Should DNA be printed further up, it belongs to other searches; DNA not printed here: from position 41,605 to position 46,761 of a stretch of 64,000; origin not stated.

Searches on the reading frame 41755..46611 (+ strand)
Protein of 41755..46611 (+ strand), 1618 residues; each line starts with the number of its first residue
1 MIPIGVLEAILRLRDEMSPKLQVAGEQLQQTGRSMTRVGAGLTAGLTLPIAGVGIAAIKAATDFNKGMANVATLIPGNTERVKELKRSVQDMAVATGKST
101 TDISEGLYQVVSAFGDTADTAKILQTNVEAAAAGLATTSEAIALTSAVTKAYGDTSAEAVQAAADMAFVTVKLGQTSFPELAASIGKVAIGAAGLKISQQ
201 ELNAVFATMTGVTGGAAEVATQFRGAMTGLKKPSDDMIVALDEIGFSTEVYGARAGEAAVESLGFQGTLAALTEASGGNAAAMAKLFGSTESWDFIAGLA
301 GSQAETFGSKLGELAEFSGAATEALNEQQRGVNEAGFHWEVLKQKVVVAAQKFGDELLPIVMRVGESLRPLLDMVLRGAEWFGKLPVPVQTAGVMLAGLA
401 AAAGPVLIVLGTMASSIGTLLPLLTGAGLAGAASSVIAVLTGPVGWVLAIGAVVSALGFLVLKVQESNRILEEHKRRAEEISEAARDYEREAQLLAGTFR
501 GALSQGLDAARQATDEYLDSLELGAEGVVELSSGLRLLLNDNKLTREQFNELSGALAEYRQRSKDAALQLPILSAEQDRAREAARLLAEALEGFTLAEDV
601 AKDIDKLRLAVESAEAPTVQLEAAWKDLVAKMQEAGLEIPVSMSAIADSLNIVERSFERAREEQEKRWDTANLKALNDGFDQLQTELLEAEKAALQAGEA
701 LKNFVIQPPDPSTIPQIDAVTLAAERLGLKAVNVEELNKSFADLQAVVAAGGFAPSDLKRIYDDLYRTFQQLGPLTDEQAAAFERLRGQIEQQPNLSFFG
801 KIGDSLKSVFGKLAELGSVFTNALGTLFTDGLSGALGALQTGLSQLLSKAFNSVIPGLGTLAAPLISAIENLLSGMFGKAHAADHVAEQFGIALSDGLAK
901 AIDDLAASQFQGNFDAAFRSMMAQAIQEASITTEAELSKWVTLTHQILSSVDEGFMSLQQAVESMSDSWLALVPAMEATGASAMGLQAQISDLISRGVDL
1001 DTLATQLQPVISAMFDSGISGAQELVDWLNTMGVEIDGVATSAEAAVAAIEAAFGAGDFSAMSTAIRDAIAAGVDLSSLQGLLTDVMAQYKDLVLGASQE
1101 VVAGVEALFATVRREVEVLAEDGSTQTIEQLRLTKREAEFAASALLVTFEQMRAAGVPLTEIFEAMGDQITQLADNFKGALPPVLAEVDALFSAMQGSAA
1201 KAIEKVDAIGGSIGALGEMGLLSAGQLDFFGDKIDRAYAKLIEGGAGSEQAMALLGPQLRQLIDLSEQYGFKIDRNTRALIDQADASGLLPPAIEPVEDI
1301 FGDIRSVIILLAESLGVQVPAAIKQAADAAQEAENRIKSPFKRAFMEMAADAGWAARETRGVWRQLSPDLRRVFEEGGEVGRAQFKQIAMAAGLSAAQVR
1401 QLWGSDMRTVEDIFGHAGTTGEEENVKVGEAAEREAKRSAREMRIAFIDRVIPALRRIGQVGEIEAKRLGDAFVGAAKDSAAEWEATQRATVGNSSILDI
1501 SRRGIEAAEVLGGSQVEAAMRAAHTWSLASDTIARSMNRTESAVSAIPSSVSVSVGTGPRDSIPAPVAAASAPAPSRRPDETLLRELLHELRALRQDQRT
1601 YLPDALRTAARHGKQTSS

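Call 39: search_protein_families(library=pfam, proteins=[window:41755-46611:+], max_evalue=0.00001)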
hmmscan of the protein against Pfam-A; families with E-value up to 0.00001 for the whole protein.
window:41755-46611:+ (1618 aa): 1 family
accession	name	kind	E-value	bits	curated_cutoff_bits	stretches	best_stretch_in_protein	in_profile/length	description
PF10145.14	PhageMin_Tail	-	1.5e-16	61.4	33.2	1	89-288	4-201/201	Phage-related minor tail protein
